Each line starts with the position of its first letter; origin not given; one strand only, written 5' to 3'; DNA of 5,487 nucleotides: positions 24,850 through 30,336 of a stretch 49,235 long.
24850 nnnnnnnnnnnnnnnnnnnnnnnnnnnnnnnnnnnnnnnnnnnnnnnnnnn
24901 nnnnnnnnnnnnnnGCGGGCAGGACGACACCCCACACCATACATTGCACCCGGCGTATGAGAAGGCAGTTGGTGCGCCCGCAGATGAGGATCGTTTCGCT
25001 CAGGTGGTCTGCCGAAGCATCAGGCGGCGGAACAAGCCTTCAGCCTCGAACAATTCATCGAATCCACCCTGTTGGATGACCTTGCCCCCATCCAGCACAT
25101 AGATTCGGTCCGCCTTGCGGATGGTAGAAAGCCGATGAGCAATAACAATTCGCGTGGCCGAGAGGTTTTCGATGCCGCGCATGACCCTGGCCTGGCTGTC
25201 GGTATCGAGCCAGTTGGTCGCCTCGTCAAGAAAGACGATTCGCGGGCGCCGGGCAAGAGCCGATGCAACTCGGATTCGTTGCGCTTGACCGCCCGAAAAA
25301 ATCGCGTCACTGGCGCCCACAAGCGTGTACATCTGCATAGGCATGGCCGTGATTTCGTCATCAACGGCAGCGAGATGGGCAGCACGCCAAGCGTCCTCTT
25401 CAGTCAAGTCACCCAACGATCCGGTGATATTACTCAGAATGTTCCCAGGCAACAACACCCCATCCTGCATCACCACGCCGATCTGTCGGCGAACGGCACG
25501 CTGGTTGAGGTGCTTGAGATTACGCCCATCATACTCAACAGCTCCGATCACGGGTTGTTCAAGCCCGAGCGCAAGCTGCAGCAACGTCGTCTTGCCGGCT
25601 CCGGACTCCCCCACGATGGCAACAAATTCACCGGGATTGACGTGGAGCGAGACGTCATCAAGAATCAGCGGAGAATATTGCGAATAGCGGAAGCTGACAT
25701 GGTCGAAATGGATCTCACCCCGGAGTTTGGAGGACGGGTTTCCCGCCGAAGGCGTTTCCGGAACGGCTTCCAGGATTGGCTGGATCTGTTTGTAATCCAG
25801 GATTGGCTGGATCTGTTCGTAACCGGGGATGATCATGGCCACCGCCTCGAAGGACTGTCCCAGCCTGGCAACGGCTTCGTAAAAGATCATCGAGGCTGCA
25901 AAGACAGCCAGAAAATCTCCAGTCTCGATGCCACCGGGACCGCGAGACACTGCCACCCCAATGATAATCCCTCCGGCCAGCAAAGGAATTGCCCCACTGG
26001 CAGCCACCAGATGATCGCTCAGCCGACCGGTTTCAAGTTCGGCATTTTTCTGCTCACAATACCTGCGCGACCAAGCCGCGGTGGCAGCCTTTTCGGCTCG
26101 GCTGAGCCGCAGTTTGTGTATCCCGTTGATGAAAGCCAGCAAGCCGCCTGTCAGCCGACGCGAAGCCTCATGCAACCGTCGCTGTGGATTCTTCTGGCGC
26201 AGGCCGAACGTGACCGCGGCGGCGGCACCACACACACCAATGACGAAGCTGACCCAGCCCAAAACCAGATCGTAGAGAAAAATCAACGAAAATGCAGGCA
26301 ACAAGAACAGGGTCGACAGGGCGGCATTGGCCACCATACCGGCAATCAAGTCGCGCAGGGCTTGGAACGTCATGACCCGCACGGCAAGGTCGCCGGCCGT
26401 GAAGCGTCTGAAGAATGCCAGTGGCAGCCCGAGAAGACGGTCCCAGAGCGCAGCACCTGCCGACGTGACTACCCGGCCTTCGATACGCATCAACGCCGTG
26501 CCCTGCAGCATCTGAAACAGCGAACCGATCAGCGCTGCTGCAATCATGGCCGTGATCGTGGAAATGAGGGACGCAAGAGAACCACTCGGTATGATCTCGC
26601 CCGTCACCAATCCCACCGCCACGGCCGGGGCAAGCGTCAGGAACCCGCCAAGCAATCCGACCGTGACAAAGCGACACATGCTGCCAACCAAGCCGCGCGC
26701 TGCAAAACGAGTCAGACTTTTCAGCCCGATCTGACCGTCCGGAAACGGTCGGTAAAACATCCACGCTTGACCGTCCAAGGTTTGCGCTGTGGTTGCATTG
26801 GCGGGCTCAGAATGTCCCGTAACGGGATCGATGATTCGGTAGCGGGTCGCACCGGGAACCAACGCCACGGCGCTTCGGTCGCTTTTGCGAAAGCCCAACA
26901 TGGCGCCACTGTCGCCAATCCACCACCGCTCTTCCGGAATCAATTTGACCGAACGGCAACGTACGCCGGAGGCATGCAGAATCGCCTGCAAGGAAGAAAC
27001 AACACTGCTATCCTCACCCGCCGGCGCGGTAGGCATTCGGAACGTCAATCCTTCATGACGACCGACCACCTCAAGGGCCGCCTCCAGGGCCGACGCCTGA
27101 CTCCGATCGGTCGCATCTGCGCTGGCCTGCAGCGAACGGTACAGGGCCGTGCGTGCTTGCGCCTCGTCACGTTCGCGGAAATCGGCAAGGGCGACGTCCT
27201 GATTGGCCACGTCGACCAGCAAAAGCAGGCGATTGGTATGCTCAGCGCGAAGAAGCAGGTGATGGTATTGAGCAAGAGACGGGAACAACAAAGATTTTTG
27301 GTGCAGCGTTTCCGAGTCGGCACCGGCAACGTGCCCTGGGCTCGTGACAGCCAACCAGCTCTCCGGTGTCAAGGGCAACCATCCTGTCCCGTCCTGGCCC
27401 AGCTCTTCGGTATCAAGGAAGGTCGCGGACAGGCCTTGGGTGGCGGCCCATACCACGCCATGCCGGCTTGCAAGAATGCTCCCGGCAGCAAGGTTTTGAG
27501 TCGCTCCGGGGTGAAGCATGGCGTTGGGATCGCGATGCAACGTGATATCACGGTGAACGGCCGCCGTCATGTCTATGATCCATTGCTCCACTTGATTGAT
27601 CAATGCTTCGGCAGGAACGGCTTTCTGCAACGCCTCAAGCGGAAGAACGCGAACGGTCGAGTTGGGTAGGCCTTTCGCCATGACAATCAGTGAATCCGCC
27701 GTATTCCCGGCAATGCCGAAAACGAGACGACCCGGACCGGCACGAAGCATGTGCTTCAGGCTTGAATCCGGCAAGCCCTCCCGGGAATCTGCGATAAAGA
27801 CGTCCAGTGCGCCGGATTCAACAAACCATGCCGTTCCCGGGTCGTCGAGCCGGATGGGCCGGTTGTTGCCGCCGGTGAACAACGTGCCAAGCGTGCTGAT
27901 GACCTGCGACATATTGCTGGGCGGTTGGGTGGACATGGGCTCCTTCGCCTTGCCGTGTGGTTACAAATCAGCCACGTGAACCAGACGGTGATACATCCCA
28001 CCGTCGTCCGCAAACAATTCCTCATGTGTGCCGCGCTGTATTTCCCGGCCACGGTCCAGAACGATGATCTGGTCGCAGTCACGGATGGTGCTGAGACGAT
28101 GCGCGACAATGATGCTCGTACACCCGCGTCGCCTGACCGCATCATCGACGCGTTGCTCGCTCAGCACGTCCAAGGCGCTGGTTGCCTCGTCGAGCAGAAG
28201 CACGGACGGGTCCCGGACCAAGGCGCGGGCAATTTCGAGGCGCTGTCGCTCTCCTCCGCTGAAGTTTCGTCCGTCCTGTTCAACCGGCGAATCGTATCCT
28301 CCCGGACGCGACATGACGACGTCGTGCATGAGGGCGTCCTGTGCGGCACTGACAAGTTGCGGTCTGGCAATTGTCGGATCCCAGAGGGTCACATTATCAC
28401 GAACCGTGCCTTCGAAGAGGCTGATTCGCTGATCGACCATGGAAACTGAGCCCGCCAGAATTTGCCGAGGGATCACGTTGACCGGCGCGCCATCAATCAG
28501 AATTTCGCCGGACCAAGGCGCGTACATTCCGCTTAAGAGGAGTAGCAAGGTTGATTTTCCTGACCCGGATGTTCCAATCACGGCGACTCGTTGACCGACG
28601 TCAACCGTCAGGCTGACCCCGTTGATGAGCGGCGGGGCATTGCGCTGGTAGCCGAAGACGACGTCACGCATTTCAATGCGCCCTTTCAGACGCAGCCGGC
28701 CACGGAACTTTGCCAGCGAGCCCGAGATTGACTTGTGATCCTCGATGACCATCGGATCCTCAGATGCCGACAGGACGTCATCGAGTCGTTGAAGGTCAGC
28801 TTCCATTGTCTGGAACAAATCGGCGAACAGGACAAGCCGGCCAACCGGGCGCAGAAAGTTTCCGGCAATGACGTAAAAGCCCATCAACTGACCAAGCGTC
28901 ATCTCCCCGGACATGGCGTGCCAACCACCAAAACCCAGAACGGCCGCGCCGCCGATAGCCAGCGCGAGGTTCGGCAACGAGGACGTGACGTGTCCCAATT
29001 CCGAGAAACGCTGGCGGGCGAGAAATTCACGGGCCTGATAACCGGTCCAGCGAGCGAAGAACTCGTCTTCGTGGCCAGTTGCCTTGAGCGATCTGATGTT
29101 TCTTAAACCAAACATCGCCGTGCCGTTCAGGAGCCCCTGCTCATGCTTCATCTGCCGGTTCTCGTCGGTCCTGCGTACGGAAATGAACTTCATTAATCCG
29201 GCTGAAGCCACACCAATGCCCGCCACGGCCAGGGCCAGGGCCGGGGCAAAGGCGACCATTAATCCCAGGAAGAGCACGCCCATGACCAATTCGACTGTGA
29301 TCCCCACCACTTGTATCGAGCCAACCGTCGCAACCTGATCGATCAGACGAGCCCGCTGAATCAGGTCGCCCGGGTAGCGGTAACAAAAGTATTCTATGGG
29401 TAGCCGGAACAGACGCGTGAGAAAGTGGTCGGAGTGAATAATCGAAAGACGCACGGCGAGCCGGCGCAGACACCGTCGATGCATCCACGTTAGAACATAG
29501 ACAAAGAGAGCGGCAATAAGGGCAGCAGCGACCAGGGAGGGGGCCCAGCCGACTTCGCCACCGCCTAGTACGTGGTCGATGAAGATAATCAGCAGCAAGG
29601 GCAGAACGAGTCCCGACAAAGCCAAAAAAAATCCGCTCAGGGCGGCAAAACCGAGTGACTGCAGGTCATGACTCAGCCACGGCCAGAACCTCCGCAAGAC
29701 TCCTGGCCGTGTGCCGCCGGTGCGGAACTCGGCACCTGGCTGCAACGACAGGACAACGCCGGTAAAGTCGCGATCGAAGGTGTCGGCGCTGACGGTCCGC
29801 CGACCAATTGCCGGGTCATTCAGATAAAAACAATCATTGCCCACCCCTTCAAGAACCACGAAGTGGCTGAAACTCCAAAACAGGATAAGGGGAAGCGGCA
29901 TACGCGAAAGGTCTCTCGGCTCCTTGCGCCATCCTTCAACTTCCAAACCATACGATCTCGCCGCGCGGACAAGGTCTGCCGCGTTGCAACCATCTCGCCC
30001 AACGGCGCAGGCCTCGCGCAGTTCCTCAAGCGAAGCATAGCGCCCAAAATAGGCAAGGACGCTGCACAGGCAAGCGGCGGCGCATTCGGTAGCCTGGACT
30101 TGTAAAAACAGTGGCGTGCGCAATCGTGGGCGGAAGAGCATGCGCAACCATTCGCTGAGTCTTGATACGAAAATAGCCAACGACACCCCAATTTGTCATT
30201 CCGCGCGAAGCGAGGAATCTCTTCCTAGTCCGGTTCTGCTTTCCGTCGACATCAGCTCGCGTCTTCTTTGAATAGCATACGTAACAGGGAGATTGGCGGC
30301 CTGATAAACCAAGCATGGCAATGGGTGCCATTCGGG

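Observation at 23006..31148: NHLP-leader RiPP locus with the dedicated exporter trio but no recognisable maturase: candidate new RiPP class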

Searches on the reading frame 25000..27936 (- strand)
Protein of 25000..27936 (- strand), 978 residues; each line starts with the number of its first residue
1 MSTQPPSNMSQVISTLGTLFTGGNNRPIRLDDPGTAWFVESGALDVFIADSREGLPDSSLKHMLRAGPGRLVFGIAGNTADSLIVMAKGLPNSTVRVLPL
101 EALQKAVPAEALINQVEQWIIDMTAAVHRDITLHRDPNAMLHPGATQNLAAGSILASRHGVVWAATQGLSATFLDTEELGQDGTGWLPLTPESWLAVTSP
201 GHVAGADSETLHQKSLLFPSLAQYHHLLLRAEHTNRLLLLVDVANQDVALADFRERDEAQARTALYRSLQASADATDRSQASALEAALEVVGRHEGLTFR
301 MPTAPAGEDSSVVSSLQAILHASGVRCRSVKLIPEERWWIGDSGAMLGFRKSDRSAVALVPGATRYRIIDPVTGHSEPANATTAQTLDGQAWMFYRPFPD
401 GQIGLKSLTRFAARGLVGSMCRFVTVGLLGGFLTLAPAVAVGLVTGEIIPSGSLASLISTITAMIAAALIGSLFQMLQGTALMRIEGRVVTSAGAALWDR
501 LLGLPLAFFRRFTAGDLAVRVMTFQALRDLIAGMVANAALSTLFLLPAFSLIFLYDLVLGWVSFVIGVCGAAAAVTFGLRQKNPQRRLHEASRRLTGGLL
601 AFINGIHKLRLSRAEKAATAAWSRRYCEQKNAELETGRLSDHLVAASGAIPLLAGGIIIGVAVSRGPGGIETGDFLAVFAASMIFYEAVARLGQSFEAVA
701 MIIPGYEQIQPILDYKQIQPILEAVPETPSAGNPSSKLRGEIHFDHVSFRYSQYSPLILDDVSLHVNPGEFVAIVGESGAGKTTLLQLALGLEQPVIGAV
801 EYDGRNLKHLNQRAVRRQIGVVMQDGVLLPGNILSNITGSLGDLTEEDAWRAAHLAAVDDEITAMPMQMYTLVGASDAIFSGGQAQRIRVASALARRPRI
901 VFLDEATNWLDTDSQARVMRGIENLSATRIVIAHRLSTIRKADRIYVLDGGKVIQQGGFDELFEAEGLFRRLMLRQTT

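Call 3: search_protein_families(library=pfam, proteins=[window:25000-27936:-], max_evalue=0.1)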
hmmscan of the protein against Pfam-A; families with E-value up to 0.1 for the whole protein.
window:25000-27936:- (978 aa): 10 families
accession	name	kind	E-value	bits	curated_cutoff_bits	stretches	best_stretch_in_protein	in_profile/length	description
PF00005.33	ABC_tran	-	1.7e-28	100.4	25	1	759-908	1-137/137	ABC transporter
PF00664.28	ABC_membrane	-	8.4e-13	49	28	1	427-685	8-270/274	ABC transporter transmembrane region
PF13191.12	AAA_16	-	0.00015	22.7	32.6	1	768-917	24-151/167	AAA ATPase domain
PF02463.25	SMC_N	-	0.00029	20.8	40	1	879-946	136-209/220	RecF/RecN/SMC N terminal domain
PF13401.12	AAA_22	-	0.0015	19.3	27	1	770-815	6-54/130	AAA domain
PF13304.12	AAA_21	-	0.0057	17.2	27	0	771-795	1-25/304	AAA domain, putative AbiEii toxin, Type IV TA system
PF13558.12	SbcC_Walker_B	-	0.01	16.5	27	1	894-921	60-87/90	SbcC/RAD50-like, Walker B motif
PF13555.12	AAA_29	-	0.018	15.2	27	1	760-786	13-39/61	P-loop containing region of AAA domain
PF05729.18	NACHT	-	0.064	13.5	26.7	0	772-787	3-18/167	NACHT domain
PF13481.12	AAA_25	-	0.08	13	27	0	765-786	29-50/195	AAA domain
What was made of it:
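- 25000..27936 (-): Second ABC permease/ATPase of the NHLP export system, 978 aa. The N-terminal ~280 aa are unassigned. ABC_membrane and ABC_tran domains (call 3).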

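Call 4: search_protein_families(library=ncbifam, proteins=[window:25000-27936:-], max_evalue=0.1)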
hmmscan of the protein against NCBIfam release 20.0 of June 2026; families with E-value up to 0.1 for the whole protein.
window:25000-27936:- (978 aa): 192 families (the best 25 are shown)
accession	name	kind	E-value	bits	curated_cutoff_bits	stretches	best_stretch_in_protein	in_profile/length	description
TIGR03797.1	NHLM_micro_ABC2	equivalog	9.4e-209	695.3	709.4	1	283-976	3-685/686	NHLP bacteriocin export ABC transporter permease/ATPase subunit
TIGR03796.1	NHLM_micro_ABC1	equivalog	9.6e-93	311.6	853.3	1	418-973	154-709/710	NHLP family bacteriocin export ABC transporter peptidase/permease/ATPase subunit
TIGR01846.1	type_I_sec_HlyB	subfamily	3.6e-79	266.9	725.55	1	444-977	165-693/694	type I secretion system permease/ATPase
TIGR03375.1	type_I_sec_LssB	subfamily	1.5e-69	235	693.1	1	427-965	158-691/696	type I secretion system permease/ATPase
TIGR02204.1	MsbA_rel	hypoth_equivalog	1.4e-67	228.7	780.4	1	428-973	28-572/576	ABC transporter, permease/ATP-binding protein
TIGR02203.1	MsbA_lipidA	equivalog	4.8e-67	226.8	602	1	463-973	60-566/572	lipid A export permease/ATP-binding protein MsbA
NF045513.1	HepA_fam_ABC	equivalog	1.2e-64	218.9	725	1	462-969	98-602/610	heterocyst formation ABC transporter subunit HepA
NF010178.0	PRK13657.1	equivalog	7.2e-64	216.2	733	1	438-974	39-568/588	glucan ABC transporter ATP-binding protein/ permease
TIGR00958.1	3a01208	subfamily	8.1e-61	206.2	874.6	1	725-972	461-710/711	antigen peptide transporter 2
TIGR02857.1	CydD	equivalog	5.8e-56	190.5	435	1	423-948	8-529/529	thiol reductant ABC exporter subunit CydD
NF052233.1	CphA_assoc_ABC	equivalog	6.4e-54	183.5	880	1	716-976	481-743/766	cyanophycin metabolism-associated ABC transporter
TIGR01842.1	type_I_sec_PrtD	subfamily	4e-50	170.9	510.15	1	432-962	20-540/544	type I secretion system permease/ATPase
NF008381.0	PRK11176.1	equivalog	6.2e-50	170.1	867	1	473-973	80-576/582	lipid A ABC transporter ATP-binding protein/permease MsbA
TIGR01192.1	chvA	subfamily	7.7e-50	170.1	585.4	1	657-974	259-568/585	glucan export ABC transporter ATP-binding protein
TIGR01193.1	bacteriocin_ABC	subfamily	3.7e-49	167.9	523.85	1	735-973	467-706/708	peptide cleavage/export ABC transporter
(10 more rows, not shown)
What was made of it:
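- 25000..27936 (-): TIGR03797 at 695 bits, cut-off 709 (call 4).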

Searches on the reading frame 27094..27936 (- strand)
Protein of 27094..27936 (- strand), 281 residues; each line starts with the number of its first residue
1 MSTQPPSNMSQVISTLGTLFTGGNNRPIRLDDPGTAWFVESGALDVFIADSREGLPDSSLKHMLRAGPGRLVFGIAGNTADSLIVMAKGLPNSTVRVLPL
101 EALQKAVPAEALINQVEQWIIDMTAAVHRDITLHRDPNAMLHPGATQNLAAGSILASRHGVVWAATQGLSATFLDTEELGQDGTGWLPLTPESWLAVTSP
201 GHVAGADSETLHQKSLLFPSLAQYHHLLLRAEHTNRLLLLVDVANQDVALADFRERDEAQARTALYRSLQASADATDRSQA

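Call 74: search_protein_families(library=pfam, proteins=[window:27094-27936:-], max_evalue=10)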
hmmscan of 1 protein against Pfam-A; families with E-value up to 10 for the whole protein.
window:27094-27936:- (281 aa): 0 families
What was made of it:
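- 25000..27936 (-): No Pfam hit for residues 1-281 (call 74).
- Checked: No cNMP-binding domain was detected in the N-terminal 281 aa of the second ABC protein, even at E<=10 (call 74).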

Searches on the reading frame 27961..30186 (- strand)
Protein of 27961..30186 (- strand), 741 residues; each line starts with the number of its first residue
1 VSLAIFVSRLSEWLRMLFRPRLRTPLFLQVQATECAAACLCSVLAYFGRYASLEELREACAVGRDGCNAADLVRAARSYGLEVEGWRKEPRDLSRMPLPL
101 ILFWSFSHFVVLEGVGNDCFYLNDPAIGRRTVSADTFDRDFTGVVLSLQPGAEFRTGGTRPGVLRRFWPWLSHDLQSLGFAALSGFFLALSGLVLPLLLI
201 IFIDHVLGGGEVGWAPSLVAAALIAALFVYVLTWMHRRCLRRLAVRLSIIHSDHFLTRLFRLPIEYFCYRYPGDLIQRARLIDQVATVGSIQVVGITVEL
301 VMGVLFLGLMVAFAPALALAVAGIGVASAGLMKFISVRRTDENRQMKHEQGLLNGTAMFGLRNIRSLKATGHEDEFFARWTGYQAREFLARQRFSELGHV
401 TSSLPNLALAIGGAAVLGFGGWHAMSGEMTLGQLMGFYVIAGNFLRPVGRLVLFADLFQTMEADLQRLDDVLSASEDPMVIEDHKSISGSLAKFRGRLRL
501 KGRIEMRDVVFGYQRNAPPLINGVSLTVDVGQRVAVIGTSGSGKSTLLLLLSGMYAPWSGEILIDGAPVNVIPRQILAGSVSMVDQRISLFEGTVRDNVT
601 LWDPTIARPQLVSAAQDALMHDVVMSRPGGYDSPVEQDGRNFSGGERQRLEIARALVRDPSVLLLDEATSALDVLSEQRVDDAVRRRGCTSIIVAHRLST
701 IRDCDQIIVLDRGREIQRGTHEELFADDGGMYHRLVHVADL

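Call 3: search_protein_families(library=pfam, proteins=[window:27961-30186:-], max_evalue=0.1)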
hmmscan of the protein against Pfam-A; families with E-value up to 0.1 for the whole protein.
window:27961-30186:- (741 aa): 9 families
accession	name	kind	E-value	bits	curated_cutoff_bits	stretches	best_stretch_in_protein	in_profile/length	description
PF03412.21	Peptidase_C39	-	9.4e-32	110.1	22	1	25-152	3-132/133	Peptidase C39 family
PF00005.33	ABC_tran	-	1.7e-31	110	25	1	522-670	2-137/137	ABC transporter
PF00664.28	ABC_membrane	-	2.2e-18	67.4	28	1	182-447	5-273/274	ABC transporter transmembrane region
PF02463.25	SMC_N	-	0.0014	18.5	40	1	642-709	137-210/220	RecF/RecN/SMC N terminal domain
PF13555.12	AAA_29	-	0.0045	17.2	27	1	524-548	15-39/61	P-loop containing region of AAA domain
PF11814.14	DUF3335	-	0.011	15.7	25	0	106-130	146-170/206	Peptidase_C39 like family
PF13481.12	AAA_25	-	0.033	14.3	27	0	527-578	29-77/195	AAA domain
PF01935.23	DUF87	-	0.045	14.3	23.2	1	529-552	21-45/220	Helicase HerA, central domain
PF09818.15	ABC_ATPase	-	0.045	13.2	23.2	0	640-692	156-211/283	P-loop domain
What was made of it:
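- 27961..30186 (-): C39-peptidase ABC transporter, 741 aa. Predicted to cleave the leader after Gly-Gly and to export the peptide. Peptidase_C39 at 9e-32 (call 3).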

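Call 4: search_protein_families(library=ncbifam, proteins=[window:27961-30186:-], max_evalue=0.1)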
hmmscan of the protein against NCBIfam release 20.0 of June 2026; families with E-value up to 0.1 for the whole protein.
window:27961-30186:- (741 aa): 194 families (the best 25 are shown)
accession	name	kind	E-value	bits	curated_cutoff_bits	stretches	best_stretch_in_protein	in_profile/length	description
TIGR03796.1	NHLM_micro_ABC1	equivalog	9.7e-261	867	853.3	1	23-736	1-709/710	NHLP family bacteriocin export ABC transporter peptidase/permease/ATPase subunit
TIGR01846.1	type_I_sec_HlyB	subfamily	4.4e-104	349.2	725.55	1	39-736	4-689/694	type I secretion system permease/ATPase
TIGR03797.1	NHLM_micro_ABC2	equivalog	1.3e-94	318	709.4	1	176-736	136-682/686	NHLP bacteriocin export ABC transporter permease/ATPase subunit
TIGR03375.1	type_I_sec_LssB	subfamily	9.3e-91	305.1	693.1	1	37-725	4-689/696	type I secretion system permease/ATPase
TIGR02203.1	MsbA_lipidA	equivalog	8.1e-86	288.7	602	1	165-737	3-567/572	lipid A export permease/ATP-binding protein MsbA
TIGR01193.1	bacteriocin_ABC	subfamily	3.6e-78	263.8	523.85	1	29-737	1-707/708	peptide cleavage/export ABC transporter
TIGR02204.1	MsbA_rel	hypoth_equivalog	7.9e-74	249.3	780.4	1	163-737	5-573/576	ABC transporter, permease/ATP-binding protein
TIGR00958.1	3a01208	subfamily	3.9e-70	237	874.6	1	231-736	216-711/711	antigen peptide transporter 2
NF052233.1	CphA_assoc_ABC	equivalog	2e-69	234.8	880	1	193-737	201-741/766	cyanophycin metabolism-associated ABC transporter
NF010178.0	PRK13657.1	equivalog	1.1e-68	232.1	733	1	182-737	25-568/588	glucan ABC transporter ATP-binding protein/ permease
TIGR01842.1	type_I_sec_PrtD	subfamily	2.4e-65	221.1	510.15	1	181-725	11-541/544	type I secretion system permease/ATPase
NF045513.1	HepA_fam_ABC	equivalog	2.6e-63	214.5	725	1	221-732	104-603/610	heterocyst formation ABC transporter subunit HepA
NF008381.0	PRK11176.1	equivalog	2.7e-61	207.7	867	1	163-736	12-576/582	lipid A ABC transporter ATP-binding protein/permease MsbA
TIGR01192.1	chvA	subfamily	8.6e-61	206.2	585.4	1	397-734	238-566/585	glucan export ABC transporter ATP-binding protein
NF008055.0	PRK10789.1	equivalog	3e-60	204.3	845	1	190-735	30-567/590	SmdA family multidrug ABC transporter permease/ATP-binding protein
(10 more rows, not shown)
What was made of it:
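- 27961..30186 (-): TIGR03796 at 867 bits, above the 853 cut-off (call 4).
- Checked: C39-ABC 27961-30186 (-): TIGR03796 at 867 bits, above the 853 cut-off, plus Peptidase_C39 at 9e-32 (calls 3, 4).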
